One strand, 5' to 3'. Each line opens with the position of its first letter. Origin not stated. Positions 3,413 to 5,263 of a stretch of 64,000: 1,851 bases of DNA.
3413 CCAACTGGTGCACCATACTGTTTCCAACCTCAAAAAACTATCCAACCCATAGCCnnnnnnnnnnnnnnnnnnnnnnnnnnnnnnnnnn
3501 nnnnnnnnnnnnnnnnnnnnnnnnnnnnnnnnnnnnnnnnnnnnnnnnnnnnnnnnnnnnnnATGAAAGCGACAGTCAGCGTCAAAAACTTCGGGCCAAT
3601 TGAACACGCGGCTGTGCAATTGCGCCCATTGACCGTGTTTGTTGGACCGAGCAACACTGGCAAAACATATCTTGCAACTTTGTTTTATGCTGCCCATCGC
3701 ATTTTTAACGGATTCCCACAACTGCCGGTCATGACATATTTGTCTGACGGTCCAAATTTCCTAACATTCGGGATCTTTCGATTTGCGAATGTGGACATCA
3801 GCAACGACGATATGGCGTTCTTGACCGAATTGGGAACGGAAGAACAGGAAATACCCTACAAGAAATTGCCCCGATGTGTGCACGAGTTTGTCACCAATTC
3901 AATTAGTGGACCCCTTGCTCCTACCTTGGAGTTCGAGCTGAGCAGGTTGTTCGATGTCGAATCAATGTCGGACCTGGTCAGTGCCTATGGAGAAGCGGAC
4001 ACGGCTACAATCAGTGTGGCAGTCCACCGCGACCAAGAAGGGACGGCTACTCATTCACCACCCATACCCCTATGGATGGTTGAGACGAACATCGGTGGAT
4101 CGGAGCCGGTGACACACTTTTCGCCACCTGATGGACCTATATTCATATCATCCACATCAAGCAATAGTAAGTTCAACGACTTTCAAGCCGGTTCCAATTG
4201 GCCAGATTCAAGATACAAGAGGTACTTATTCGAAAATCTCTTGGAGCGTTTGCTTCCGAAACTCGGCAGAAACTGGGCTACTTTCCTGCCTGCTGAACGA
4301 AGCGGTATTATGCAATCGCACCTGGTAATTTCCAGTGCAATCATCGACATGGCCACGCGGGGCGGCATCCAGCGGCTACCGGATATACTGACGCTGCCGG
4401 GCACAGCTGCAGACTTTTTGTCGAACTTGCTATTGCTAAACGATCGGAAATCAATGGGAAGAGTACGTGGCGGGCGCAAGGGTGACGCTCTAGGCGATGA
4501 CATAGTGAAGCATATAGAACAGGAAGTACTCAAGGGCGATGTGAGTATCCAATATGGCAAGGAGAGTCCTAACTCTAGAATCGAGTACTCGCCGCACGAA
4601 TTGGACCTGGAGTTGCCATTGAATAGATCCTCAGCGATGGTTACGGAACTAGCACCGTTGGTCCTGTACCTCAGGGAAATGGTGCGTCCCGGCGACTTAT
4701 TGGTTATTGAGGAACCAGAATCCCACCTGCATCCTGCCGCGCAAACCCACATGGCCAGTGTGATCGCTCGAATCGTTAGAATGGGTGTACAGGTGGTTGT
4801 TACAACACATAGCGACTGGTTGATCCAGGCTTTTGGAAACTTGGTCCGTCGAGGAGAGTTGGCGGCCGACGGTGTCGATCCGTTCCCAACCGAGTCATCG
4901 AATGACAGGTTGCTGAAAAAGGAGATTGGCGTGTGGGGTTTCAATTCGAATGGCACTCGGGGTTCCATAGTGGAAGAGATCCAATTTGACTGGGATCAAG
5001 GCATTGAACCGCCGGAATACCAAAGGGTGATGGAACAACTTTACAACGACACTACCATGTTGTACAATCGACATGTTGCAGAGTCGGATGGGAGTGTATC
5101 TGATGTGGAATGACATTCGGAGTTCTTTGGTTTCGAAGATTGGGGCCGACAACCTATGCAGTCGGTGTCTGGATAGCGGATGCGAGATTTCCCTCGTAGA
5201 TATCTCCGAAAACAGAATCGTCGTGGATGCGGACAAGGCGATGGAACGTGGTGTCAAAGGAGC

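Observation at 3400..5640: Low-GC two-gene island: ABC/AAA_21-type ATPase translationally coupled to a small PD-(D/E)XK-like protein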

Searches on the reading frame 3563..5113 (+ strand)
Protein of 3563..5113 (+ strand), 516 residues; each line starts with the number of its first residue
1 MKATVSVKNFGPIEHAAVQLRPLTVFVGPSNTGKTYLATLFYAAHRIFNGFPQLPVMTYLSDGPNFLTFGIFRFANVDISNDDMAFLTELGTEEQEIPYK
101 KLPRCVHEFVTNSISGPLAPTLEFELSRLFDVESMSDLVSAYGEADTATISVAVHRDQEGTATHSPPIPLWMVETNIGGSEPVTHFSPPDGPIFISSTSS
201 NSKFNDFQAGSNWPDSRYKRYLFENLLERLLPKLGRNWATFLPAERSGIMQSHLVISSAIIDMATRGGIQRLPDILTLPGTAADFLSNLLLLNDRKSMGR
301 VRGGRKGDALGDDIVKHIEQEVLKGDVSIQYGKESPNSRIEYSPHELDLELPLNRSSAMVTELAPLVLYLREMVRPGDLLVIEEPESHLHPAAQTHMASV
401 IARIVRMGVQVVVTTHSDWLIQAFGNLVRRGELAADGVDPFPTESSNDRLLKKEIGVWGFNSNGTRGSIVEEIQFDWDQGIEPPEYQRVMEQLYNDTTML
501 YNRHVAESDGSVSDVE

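Call 3: search_protein_families(library=pfam, proteins=[window:3563-5113:+], max_evalue=1)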
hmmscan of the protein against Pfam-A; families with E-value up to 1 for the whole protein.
window:3563-5113:+ (516 aa): 4 families
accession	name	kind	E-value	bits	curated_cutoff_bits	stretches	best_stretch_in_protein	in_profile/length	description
PF13175.12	AAA_15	-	8.6e-25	88.6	32.1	2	317-421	267-374/374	AAA ATPase domain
PF13304.12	AAA_21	-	6.6e-13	49.8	27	1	363-418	245-300/304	AAA domain, putative AbiEii toxin, Type IV TA system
PF11398.14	DUF2813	-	0.013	15.3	21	1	370-421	279-325/372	Protein of unknown function (DUF2813)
PF13476.12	AAA_23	-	0.28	12.2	27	1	5-36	2-34/201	AAA domain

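Call 4: search_protein_families(library=padloc, proteins=[window:3563-5113:+], max_evalue=1)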
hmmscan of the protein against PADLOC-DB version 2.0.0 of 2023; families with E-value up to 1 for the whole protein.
window:3563-5113:+ (516 aa): 122 families (the best 25 are shown)
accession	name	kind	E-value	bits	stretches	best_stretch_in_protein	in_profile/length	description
PDLC04033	PD-T4-4_A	-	5.3e-34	116.2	2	337-493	285-447/460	-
PDLC04664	PDC-M47A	-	7.7e-31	105.5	2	335-428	280-373/461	-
PDLC04032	PD-T4-4_A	-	2.4e-26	90.7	2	349-434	319-404/474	-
PDLC02979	AriA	-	3.5e-26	90.9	2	316-421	265-373/373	-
PDLC03878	NsnB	-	2.4e-23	81.5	1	5-440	5-300/345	-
PDLC02980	AriA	-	1.5e-16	59.2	2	361-418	243-300/304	-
PDLC04710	PDC-M56A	-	1.1e-15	55.5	2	312-423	171-287/382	-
PDLC04214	HEC-02A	-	5.8e-15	53.4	2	372-427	233-288/338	-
PDLC02358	Old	-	5.8e-14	49.8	2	377-422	285-330/578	Old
PDLC04178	HEC-01A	-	4.6e-13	47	2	378-420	289-330/399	-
PDLC00067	GajA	-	3e-12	43.8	2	379-420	307-345/604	AAA ATPase domain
PDLC04213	HEC-02A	-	1.1e-11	42.9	2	372-424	227-279/337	-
PDLC04179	HEC-01A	-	2.1e-11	41.6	2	375-421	358-405/459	-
PDLC04175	HEC-01A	-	2.6e-11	41.2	2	376-424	268-315/363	-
PDLC00096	GajA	-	3.1e-11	40.7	1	378-420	290-336/630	AAA ATPase domain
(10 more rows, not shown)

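Call 5: search_protein_families(library=ncbifam, proteins=[window:3563-5113:+], max_evalue=1)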
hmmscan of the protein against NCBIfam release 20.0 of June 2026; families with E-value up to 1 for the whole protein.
window:3563-5113:+ (516 aa): 19 families
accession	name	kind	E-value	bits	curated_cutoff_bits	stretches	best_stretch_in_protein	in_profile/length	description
NF047739.1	antiphage_MADS3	equivalog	5e-06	25.9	420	1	369-421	332-379/427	methylation-associated defense system AAA family ATPase MAD3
TIGR02673.1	FtsE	equivalog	4.5e-05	23.2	264.85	1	371-424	150-203/214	cell division ATP-binding protein FtsE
NF010159.0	PRK13638.1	equivalog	8.5e-05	22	489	1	378-434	156-215/271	energy-coupling factor ABC transporter ATP-binding protein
NF047930.1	ABC_ATP_B6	equivalog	9.7e-05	21.1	670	1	367-427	145-205/510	putative B6 ABC transporter ATP-binding protein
NF040873.1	AztA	equivalog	0.00012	21.7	220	1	368-421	129-182/191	zinc ABC transporter ATP-binding protein AztA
NF041760.1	PtuA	equivalog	0.0003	19.8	500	1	380-419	380-418/524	retron Ec78 anti-phage system effector ATPase PtuA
TIGR01166.1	cbiO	subfamily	0.00033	20.2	211.8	1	378-417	147-186/190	cobalt ABC transporter, ATP-binding protein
TIGR02857.1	CydD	equivalog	0.0034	16.4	435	1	371-425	471-524/529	thiol reductant ABC exporter subunit CydD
NF002981.0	PRK03695.1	equivalog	0.0042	16.5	281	1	366-417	144-196/253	vitamin B12 ABC transporter ATP-binding protein BtuD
NF011967.0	PRK15439.1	equivalog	0.018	13.5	586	1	345-417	126-199/510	autoinducer 2 ABC transporter ATP-binding protein LsrA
TIGR03873.1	F420-0_ABC_ATP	hypoth_equivalog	0.02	14.2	372.4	1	375-419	154-198/256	putative F420-0 ABC transporter ATP-binding protein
NF010068.0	PRK13548.1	equivalog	0.03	13.4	261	1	366-420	151-205/261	heme ABC transporter ATP-binding protein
TIGR04521.1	ECF_ATPase_2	equivalog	0.08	12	330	1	378-417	164-204/279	energy-coupling factor transporter ATPase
NF010060.0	PRK13537.1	equivalog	0.095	11.6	521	1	370-416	158-204/314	nodulation factor ABC transporter ATP-binding protein NodI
TIGR03608.1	L_ocin_972_ABC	subfamily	0.15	11.6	254.85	1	370-424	146-200/206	putative bacteriocin export ABC transporter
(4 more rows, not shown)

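Call 10: find_homologous_proteins(query=window:3563-5113:+, max_evalue=1e-10)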
Query window:3563-5113:+ (516 aa): 3217 proteins with E <= 1e-10 among 8000 candidates; the best 120 are listed.
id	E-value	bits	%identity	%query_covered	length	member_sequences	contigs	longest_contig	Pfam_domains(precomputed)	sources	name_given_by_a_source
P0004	0.0e+0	1161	99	100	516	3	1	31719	PF13175.13,PF13304.13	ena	-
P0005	8.2e-273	924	80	100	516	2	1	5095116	PF13175.13,PF13304.13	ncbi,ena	-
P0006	2.0e-194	665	61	100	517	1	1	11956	PF13175.13,PF13304.13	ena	-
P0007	2.3e-188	645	59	100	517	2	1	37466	PF13175.13,PF13304.13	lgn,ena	-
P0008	1.6e-151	524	49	100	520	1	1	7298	PF13175.13,PF13304.13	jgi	-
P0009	2.8e-150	519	50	100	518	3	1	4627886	PF13175.13,PF13304.13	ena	-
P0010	3.6e-147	509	49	97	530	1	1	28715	PF13175.13,PF13304.13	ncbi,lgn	-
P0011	8.6e-99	350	40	98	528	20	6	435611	PF13175.13,PF13304.13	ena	-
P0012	9.4e-98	346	40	98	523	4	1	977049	PF13175.13,PF13304.13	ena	-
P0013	8.4e-95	336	39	97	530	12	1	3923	PF13175.13,PF13304.13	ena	-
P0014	1.1e-94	336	40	98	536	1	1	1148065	PF13175.13,PF13304.13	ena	-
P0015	1.9e-94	335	40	97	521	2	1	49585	PF13175.13,PF13304.13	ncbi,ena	-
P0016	2.0e-94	335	39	97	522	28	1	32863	PF13175.13,PF13304.13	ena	-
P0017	3.4e-94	334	38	97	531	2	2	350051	PF13175.13,PF13304.13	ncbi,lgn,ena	-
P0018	9.7e-94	333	39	98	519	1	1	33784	PF13175.13,PF13304.13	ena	-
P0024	2.0e-92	329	41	97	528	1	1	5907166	PF13175.13,PF13304.13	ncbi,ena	-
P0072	1.4e-89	319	39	98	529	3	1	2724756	PF13175.13,PF13304.13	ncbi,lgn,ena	-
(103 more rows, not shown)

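Call 11: find_encoding_contigs(protein=P0005, flank=6000, max_places=2)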
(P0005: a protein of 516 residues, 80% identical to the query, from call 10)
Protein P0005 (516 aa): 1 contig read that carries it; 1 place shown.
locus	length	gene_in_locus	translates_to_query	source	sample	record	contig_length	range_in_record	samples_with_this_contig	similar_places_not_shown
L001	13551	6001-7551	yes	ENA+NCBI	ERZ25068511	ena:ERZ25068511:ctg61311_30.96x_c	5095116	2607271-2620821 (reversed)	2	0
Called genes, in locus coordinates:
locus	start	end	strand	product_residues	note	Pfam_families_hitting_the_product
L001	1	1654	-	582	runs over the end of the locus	PF13173:AAA_14, PF13635:DUF4143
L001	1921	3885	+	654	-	PF12799:LRR_4 (faint), PF23598:LRR_14 (weak), PF13855:LRR_8, PF13855:LRR_8, PF23598:LRR_14 (weak), PF13855:LRR_8, PF23598:LRR_14 (weak), PF13855:LRR_8, +5 more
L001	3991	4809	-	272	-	-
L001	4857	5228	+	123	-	PF08239:SH3_3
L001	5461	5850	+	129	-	-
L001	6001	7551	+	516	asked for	PF13175:AAA_15 (weak), PF13304:AAA_21, PF13175:AAA_15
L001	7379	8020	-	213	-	-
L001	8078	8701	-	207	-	PF13411:MerR_1 (weak), PF00239:Resolvase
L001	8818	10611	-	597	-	PF09820:AAA-ATPase_like, PF08011:PDDEXK_9 (weak)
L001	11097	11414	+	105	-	PF07282:Cas12f1-like_TNB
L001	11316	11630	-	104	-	-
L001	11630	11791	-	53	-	-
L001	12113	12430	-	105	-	PF00486:Trans_reg_C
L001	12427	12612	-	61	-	PF13808:DDE_Tnp_1_assoc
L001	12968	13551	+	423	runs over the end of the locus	PF09820:AAA-ATPase_like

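Call 12: find_encoding_contigs(protein=P0009, flank=5000, max_places=2)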
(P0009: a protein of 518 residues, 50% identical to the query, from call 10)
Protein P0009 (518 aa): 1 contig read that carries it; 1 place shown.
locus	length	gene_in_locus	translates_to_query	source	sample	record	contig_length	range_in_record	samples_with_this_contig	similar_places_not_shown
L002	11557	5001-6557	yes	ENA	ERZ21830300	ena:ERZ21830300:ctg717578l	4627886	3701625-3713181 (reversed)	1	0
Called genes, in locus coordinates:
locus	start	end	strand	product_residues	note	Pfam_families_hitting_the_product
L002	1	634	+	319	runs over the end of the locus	PF01408:GFO_IDH_MocA, PF22725:GFO_IDH_MocA_C3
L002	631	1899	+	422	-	PF15892:BNR_4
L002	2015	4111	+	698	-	-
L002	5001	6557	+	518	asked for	PF13304:AAA_21, PF13175:AAA_15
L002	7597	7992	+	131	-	-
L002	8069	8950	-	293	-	PF00106:adh_short (weak), PF01073:3Beta_HSD (weak), PF01370:Epimerase, PF07993:NAD_binding_4 (faint), PF13460:NAD_binding_10, PF16363:GDP_Man_Dehyd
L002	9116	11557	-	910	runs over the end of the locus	PF00270:DEAD, PF00271:Helicase_C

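Call 13: find_encoding_contigs(protein=P0024, flank=5000, max_places=2)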
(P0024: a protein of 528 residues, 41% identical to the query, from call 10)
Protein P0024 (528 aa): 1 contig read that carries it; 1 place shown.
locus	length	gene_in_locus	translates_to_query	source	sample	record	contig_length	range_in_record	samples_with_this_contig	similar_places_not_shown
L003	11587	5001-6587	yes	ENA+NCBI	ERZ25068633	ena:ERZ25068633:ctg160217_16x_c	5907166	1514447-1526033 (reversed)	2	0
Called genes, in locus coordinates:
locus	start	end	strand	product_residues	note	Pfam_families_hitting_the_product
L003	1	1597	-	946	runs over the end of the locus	PF12704:MacB_PCD (faint), PF02687:FtsX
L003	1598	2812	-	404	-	PF25989:YknX_C (weak)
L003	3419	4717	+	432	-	PF07690:MFS_1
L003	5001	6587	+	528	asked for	PF13304:AAA_21, PF13175:AAA_15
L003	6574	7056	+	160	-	-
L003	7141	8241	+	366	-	PF01408:GFO_IDH_MocA, PF02894:GFO_IDH_MocA_C, PF22725:GFO_IDH_MocA_C3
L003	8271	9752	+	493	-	-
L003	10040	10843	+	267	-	PF00106:adh_short, PF08659:KR, PF13561:adh_short_C2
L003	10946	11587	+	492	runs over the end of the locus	PF07364:DUF1485, PF07171:MlrC_C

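Call 19: search_protein_families(library=padloc, proteins=[L003:6574-7056:+, L003:5001-6587:+], max_evalue=1)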
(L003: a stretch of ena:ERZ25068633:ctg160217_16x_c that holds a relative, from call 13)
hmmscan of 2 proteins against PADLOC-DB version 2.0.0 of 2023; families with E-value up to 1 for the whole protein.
L003:6574-7056:+ (160 aa): 0 families

L003:5001-6587:+ (528 aa): 131 families (the best 25 are shown)
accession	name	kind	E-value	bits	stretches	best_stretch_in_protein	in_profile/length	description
PDLC04033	PD-T4-4_A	-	3.3e-35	120.2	2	351-507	288-449/460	-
PDLC04664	PDC-M47A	-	8.7e-28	95.5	2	350-439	284-373/461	-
PDLC04032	PD-T4-4_A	-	1.2e-25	88.4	2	368-513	327-466/474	-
PDLC03878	NsnB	-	1e-23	82.7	2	202-447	107-296/345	-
PDLC02979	AriA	-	7.3e-22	76.7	2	352-431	290-372/373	-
PDLC02980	AriA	-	6.4e-19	67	2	324-429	220-300/304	-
PDLC04710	PDC-M56A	-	1.3e-14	52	2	390-434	243-287/382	-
PDLC02358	Old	-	4.8e-13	46.8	2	389-433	286-330/578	Old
PDLC04214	HEC-02A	-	2.6e-12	44.7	2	379-438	229-288/338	-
PDLC00096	GajA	-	6e-12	43.1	1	390-435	291-340/630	AAA ATPase domain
PDLC04707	PDC-M55A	-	9.2e-12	42.7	1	301-439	214-356/421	-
PDLC00067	GajA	-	3e-11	40.5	2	390-433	307-347/604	AAA ATPase domain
PDLC00099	GajA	-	4.6e-11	40.4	1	380-435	291-347/626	AAA ATPase domain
PDLC04213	HEC-02A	-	5.3e-11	40.6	1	379-439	223-283/337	-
PDLC00091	GajA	-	6.7e-11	39.7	1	389-434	298-344/627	AAA ATPase domain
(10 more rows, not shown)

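Call 26: search_dna_similar(query=window:3563-5113:+, collection=phages, mode=protein, max_evalue=0.00001, max_rows=25)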
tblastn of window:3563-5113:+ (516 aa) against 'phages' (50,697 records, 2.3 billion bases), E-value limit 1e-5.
Records with a match: 5; places in all: 5; records where one place covers at least 80% of the query: 0.
Best place of each record, by identity: <60% 5.
By first word of the organism name: Vibrio 5.
By host as written in the record: Vibrio cyclitrophicus 2; Vibrio cyclitrophicus 10N.222.45.E8 1; Vibrio cyclitrophicus 10N.286.55.E6 1; Vibrio sp. 1.
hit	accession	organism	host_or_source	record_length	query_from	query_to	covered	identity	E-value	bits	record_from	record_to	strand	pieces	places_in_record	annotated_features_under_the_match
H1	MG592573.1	Vibrio phage 1.202.O._10N.222.45.E8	Vibrio cyclitrophicus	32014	312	426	22%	39.7%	2e-12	76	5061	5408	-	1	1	AAA domain protein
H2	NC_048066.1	Vibrio phage 1.202.O._10N.222.45.E8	Vibrio cyclitrophicus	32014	312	426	22%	39.7%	2e-12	76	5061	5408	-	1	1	AAA family ATPase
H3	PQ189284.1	Vibrio phage 10N.222.45.E8_PE001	Vibrio cyclitrophicus 10N.222.45.E8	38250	312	426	22%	39.7%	2e-12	76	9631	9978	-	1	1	hypothetical protein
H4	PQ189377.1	Vibrio phage 10N.286.55.E6_PE002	Vibrio cyclitrophicus 10N.286.55.E6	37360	365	433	13%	42.0%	9e-7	58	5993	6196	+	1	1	hypothetical protein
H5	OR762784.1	Vibrio phage L9-1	Vibrio sp.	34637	365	432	13%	42.6%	1e-7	61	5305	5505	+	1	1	hypothetical protein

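Call 27: search_dna_similar(query=window:3563-5113:+, collection=plasmids, mode=protein, max_evalue=0.00001, max_rows=30)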
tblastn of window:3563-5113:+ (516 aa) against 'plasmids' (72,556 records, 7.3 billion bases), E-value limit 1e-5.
Records with a match: 49; places in all: 49; records where one place covers at least 80% of the query: 0.
Best place of each record, by identity: <60% 49.
By first word of the organism name: Klebsiella 12; Enterococcus 10; Escherichia 9; Campylobacter 3; Photobacterium 2; Acinetobacter 2; Tolypothrix 1; Bernardetia 1; Nostoc 1; Polymorphobacter 1; and 7 more.
By predicted mobility (MOB-suite, as given by PLSDB): non-mobilizable 26; conjugative 17; mobilizable 6.
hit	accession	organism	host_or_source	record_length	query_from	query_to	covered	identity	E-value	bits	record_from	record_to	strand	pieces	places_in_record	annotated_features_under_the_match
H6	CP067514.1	Klebsiella pneumoniae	Homo sapiens,other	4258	173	433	51%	25.7%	7e-10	69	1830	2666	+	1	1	AAA family ATPase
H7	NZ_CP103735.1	Klebsiella pneumoniae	Homo sapiens,blood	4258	173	433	51%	25.7%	7e-10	69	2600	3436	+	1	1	AAA family ATPase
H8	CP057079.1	Escherichia coli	culture,Pooled pig faecal samples ...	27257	341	501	31%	27.0%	3e-10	71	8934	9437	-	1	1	AAA family ATPase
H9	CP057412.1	Escherichia coli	culture,Pooled pig faecal samples ...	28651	341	501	31%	27.0%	3e-10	71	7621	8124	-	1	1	AAA family ATPase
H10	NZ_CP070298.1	Escherichia albertii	Shanxi,Poultry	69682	341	501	31%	27.0%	3e-10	71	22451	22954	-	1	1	AAA family ATPase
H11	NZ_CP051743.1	Escherichia coli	Homo sapiens,whole organism,rectal swab ...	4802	363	507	28%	29.7%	4e-11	74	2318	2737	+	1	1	AAA family ATPase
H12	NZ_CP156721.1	Escherichia coli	Homo sapiens,drainage fluid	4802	363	507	28%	29.7%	4e-11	74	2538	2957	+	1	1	AAA family ATPase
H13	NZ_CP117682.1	Escherichia albertii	whole organism,bird (unidentified ...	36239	348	501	30%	27.1%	1e-9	69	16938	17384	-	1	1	AAA family ATPase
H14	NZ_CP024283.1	Escherichia albertii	-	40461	348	501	30%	27.1%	1e-9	69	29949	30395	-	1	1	AAA family ATPase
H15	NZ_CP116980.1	Escherichia coli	Sus scrofa,whole genome,feces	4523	292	433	28%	29.4%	8e-10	69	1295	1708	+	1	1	AAA family ATPase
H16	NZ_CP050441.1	Tolypothrix sp. PCC 7910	cell culture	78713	332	438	21%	36.9%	2e-6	59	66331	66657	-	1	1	DUF3696 domain-containing protein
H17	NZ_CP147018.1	Bernardetia sp. Wsw4-3y2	Red alga,Red algae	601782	350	456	21%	35.5%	2e-10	72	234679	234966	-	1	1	AAA family ATPase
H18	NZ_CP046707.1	Nostoc sp. ATCC 53789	-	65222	332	438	21%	35.1%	6e-6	57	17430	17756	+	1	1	DUF3696 domain-containing protein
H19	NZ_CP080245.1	Polymorphobacter sp. PAMC 29334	Megaspora,lichen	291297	352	436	16%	42.4%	2e-8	65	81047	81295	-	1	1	DUF3696 domain-containing protein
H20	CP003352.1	Enterococcus faecium Aus0004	Homo sapiens,blood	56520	312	428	23%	30.5%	3e-9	68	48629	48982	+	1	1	hypothetical protein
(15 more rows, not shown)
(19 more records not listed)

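Call 28: get_annotated_region(hit=H8, flank=3000)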
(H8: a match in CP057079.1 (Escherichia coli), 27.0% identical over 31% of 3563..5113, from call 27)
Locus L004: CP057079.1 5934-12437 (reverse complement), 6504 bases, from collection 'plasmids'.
description: Escherichia coli strain RHB38-C24 plasmid pRHB38-C24_5, complete sequence
organism: Escherichia coli (NCBI taxid 562)
taxonomy: Bacteria; Pseudomonadota; Gammaproteobacteria; Enterobacterales; Enterobacteriaceae; Escherichia; Escherichia coli
host: -; source: culture,Pooled pig faecal samples collected from floor of farm; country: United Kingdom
typing (MOB-suite, as given by PLSDB): mobilizable; replicon IncX1; relaxase MOBP
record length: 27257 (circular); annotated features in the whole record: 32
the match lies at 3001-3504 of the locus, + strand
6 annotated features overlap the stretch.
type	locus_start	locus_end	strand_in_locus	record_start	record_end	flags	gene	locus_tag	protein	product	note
CDS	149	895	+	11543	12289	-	-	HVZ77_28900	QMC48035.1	ATP-binding protein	-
CDS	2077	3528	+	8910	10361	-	-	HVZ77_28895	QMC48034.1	AAA family ATPase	-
CDS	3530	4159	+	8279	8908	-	-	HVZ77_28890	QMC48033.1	hypothetical protein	-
CDS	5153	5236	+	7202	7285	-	-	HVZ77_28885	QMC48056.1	Damage inducible protein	-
CDS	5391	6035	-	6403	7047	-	-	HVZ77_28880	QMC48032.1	recombinase family protein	-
CDS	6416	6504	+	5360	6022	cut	-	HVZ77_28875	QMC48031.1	peptidyl-arginine deiminase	-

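Call 29: get_annotated_region(hit=H1, flank=3000)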
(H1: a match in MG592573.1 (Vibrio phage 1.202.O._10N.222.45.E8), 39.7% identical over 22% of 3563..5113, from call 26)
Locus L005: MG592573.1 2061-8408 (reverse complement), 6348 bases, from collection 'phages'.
description: Vibrio phage 1.202.O._10N.222.45.E8, partial genome.
organism: Vibrio phage 1.202.O._10N.222.45.E8 (NCBI taxid 1881262)
taxonomy: Viruses; Duplodnaviria; Heunggongvirae; Uroviricota; Caudoviricetes; Peduoviridae; Canoevirus; Canoevirus canoe
host: Vibrio cyclitrophicus; source: iron chloride precipitation of 0.2um-filtered seawater, resuspended in oxalate solution; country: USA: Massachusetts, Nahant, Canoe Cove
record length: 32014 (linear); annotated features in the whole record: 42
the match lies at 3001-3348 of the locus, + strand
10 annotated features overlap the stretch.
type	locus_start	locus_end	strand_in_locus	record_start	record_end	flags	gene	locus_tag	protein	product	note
CDS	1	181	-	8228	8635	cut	-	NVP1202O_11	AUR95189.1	coil containing protein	NVP1202O_11; tara_best_match:OM-RGC.v1.024268268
CDS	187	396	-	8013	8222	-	-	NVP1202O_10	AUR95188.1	hypothetical protein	NVP1202O_10; egg:none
CDS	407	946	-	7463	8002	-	-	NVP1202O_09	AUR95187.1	regulatory protein CII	NVP1202O_09; aclame_best_match:protein:proph:176026; tara_best_match:OM-RGC.v1.020727682; ...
CDS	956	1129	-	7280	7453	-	-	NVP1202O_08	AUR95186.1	hypothetical protein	NVP1202O_08; tara_best_match:OM-RGC.v1.038128605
CDS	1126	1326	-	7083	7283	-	-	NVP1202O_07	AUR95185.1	hypothetical protein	NVP1202O_07; aclame_best_match:protein:proph:174078; tara_best_match:OM-RGC.v1.035569398; ...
CDS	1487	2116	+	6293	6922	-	-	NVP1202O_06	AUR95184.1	CI repressor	NVP1202O_06; aclame_best_match:protein:proph:164499; tara_best_match:OM-RGC.v1.016440437; ...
CDS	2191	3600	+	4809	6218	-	-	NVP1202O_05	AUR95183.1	AAA domain protein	NVP1202O_05; tara_best_match:OM-RGC.v1.002332198; pfam:PF13304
CDS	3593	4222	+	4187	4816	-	-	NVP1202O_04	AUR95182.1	hypothetical protein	NVP1202O_04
CDS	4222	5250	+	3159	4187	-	-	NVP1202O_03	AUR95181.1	DNA breaking-rejoining enzyme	NVP1202O_03; aclame_best_match:protein:proph:164506; tara_best_match:OM-RGC.v1.004711837; ...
CDS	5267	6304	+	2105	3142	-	-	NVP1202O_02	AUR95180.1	hypothetical protein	NVP1202O_02; aclame_best_match:protein:plasmid:24367; tara_best_match:OM-RGC.v1.004697219; egg:ENOG4111HU7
